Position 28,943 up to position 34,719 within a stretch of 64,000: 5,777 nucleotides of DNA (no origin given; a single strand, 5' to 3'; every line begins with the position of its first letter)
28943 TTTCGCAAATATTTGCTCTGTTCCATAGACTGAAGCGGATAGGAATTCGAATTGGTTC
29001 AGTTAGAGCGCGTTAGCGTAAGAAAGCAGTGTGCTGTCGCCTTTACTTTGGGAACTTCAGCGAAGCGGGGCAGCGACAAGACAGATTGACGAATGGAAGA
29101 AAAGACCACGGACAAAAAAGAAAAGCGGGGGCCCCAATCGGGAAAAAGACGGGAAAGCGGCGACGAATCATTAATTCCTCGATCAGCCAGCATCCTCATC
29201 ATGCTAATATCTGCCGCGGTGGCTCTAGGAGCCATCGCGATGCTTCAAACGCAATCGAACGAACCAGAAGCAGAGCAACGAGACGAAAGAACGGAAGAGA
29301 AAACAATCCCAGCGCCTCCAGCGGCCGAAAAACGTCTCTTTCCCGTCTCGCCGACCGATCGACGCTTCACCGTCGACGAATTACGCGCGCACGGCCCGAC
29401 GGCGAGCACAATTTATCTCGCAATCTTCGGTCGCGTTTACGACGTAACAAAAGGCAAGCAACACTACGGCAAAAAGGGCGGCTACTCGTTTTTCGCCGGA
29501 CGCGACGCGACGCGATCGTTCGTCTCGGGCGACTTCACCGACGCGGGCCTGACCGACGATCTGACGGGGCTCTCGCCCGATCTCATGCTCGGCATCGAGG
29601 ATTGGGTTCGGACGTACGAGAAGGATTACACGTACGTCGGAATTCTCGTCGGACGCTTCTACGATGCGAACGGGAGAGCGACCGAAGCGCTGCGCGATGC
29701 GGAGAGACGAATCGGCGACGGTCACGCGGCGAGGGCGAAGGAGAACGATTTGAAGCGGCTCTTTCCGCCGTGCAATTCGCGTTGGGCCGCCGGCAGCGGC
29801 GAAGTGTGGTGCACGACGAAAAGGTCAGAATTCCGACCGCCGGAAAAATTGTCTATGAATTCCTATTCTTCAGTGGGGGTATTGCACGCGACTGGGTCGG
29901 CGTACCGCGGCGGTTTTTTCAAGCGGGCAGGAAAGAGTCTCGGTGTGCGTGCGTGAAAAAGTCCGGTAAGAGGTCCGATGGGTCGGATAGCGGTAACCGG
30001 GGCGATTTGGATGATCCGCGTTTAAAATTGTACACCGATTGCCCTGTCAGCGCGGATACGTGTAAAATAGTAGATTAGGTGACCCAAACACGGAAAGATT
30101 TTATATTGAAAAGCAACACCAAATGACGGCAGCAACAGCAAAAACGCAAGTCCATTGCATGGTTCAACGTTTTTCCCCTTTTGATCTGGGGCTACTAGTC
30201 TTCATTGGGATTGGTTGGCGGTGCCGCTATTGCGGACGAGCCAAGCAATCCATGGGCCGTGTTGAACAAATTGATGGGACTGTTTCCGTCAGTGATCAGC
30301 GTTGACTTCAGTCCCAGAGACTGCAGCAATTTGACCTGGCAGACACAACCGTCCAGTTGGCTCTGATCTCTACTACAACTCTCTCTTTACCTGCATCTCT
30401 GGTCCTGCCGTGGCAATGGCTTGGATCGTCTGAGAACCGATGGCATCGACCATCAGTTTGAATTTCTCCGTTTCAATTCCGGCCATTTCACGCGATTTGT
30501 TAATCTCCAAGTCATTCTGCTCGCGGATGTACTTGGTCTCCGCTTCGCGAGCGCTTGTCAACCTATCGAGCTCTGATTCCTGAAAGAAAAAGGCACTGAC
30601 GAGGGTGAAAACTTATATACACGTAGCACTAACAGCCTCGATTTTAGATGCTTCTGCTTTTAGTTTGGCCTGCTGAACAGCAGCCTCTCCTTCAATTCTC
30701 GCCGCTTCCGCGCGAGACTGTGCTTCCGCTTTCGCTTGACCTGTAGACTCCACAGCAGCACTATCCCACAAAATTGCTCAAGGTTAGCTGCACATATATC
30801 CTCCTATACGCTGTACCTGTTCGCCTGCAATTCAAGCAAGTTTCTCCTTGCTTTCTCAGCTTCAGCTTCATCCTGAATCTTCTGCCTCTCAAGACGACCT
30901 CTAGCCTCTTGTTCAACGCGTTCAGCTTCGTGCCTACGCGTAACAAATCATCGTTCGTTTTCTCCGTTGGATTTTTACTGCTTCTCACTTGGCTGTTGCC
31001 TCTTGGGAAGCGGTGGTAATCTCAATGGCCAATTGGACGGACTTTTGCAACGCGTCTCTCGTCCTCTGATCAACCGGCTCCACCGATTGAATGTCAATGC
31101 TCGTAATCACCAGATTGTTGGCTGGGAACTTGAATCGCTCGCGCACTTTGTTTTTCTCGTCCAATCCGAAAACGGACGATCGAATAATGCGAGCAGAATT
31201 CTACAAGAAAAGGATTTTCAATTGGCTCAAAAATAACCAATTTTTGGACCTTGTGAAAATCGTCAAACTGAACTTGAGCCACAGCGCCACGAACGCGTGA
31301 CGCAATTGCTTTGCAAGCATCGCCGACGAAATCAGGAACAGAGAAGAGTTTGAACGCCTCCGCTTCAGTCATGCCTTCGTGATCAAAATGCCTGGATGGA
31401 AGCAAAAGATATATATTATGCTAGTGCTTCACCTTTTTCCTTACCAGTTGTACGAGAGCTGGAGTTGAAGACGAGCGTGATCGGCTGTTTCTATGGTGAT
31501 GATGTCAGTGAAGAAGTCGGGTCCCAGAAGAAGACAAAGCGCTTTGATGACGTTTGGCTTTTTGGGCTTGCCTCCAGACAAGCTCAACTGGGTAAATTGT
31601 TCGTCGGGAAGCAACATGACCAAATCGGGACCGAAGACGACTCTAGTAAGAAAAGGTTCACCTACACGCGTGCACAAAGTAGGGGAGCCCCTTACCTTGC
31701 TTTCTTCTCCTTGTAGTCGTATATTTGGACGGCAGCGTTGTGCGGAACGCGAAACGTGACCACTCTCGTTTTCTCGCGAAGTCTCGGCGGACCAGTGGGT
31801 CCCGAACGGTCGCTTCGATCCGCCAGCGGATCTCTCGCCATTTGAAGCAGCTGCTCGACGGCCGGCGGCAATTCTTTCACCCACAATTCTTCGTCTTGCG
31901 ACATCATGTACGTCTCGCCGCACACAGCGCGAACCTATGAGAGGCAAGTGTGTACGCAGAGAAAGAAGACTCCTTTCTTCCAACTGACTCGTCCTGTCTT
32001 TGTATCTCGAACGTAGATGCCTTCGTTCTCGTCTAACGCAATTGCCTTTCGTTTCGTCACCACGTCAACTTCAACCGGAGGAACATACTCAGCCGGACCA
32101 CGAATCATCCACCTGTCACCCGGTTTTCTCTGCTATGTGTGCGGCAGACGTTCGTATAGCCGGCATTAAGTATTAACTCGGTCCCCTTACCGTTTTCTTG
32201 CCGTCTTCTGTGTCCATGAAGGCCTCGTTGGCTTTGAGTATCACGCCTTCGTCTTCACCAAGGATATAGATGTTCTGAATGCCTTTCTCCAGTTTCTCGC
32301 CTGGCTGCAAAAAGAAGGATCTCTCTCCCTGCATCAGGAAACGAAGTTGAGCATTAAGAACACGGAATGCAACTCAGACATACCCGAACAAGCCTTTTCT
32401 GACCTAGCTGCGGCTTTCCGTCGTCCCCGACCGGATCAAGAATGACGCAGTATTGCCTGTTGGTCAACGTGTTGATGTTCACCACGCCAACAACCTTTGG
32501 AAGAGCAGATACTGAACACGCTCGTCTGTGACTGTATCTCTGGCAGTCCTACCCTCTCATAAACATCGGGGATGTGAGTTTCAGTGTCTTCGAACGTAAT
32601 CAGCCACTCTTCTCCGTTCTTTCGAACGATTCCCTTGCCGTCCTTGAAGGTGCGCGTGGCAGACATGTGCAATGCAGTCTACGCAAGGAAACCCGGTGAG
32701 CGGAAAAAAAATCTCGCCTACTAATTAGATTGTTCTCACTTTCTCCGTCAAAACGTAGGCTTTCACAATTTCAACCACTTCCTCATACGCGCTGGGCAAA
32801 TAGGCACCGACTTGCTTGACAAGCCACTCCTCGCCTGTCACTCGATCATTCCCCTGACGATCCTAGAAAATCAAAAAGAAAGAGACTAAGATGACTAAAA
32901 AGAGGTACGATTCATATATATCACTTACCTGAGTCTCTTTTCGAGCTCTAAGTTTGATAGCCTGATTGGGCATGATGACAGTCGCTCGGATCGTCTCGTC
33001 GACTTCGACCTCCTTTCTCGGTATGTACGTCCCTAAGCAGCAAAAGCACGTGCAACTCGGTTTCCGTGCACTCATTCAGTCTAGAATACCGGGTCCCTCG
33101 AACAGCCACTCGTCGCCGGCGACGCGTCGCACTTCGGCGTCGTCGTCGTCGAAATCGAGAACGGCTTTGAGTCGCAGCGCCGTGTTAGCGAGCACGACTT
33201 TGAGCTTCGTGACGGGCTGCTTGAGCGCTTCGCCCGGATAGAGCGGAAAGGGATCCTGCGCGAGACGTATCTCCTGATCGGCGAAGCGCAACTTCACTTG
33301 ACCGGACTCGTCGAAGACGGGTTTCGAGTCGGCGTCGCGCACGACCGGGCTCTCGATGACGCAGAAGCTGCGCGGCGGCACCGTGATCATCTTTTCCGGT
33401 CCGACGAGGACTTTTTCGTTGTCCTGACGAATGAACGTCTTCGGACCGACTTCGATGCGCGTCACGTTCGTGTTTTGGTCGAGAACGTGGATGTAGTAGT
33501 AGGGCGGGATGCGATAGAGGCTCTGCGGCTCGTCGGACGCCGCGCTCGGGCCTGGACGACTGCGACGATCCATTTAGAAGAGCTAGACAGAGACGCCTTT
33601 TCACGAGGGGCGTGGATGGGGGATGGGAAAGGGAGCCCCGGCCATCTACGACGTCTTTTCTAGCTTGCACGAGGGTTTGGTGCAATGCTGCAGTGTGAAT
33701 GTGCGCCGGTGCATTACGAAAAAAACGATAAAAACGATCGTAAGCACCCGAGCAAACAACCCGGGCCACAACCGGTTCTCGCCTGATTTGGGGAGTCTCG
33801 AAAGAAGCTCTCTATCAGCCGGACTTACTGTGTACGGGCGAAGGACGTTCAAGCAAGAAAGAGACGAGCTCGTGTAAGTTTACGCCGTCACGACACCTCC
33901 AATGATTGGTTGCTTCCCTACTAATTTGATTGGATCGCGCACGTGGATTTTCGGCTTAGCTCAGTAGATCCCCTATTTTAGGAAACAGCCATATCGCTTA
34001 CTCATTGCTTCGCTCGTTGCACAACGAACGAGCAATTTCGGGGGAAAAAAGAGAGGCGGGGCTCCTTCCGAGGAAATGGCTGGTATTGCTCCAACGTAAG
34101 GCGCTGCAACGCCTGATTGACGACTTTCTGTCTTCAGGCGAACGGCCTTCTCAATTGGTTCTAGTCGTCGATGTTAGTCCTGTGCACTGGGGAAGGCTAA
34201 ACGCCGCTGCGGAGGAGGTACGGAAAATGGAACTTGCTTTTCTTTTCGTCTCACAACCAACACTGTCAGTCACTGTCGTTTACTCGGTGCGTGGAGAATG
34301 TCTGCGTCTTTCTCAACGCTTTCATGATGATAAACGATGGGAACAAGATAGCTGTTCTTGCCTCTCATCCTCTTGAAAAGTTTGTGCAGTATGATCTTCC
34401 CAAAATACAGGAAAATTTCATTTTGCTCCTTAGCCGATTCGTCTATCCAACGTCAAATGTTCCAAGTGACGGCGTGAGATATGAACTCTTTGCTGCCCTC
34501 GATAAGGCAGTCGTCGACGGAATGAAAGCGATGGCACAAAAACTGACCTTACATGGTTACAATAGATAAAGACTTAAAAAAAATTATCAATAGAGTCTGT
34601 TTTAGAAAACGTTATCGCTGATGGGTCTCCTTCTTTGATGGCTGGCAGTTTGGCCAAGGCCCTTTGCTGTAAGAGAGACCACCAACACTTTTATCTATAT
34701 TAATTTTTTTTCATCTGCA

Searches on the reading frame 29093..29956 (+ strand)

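Call 42: search_protein_families(library=pfam, proteins=[window:29093-29956:+], max_evalue=0.01)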
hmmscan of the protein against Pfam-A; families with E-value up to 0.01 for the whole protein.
window:29093-29956:+ (287 aa): 1 family
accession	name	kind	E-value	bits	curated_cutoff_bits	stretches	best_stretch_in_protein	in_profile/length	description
PF00173.33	Cyt-b5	-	2.2e-10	40.8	23.7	1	93-149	1-57/74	Cytochrome b5-like Heme/Steroid binding domain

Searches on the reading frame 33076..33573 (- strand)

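Call 61: search_protein_families(library=pfam, proteins=[window:33076-33573:-], max_evalue=0.01)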
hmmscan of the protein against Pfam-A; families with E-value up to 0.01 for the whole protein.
window:33076-33573:- (165 aa): 3 families
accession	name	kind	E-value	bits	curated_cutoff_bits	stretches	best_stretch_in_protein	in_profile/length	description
PF17794.6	Vault_2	-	9.7e-25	87.3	23.6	1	62-119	1-58/60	Major Vault Protein repeat domain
PF01505.23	Vault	-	3.4e-15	56.2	27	1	125-163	1-38/42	Major Vault Protein repeat domain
PF17795.6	Vault_3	-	0.0038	17.8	28.8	0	20-55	4-39/62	Major Vault Protein Repeat domain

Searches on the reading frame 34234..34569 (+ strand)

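Call 61: search_protein_families(library=pfam, proteins=[window:34234-34569:+], max_evalue=0.01)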
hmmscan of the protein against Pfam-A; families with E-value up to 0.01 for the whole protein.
window:34234-34569:+ (111 aa): 1 family
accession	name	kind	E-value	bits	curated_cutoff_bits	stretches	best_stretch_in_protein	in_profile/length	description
PF03850.20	Tfb4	-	9.8e-08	32.3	27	1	7-103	15-105/273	Transcription factor Tfb4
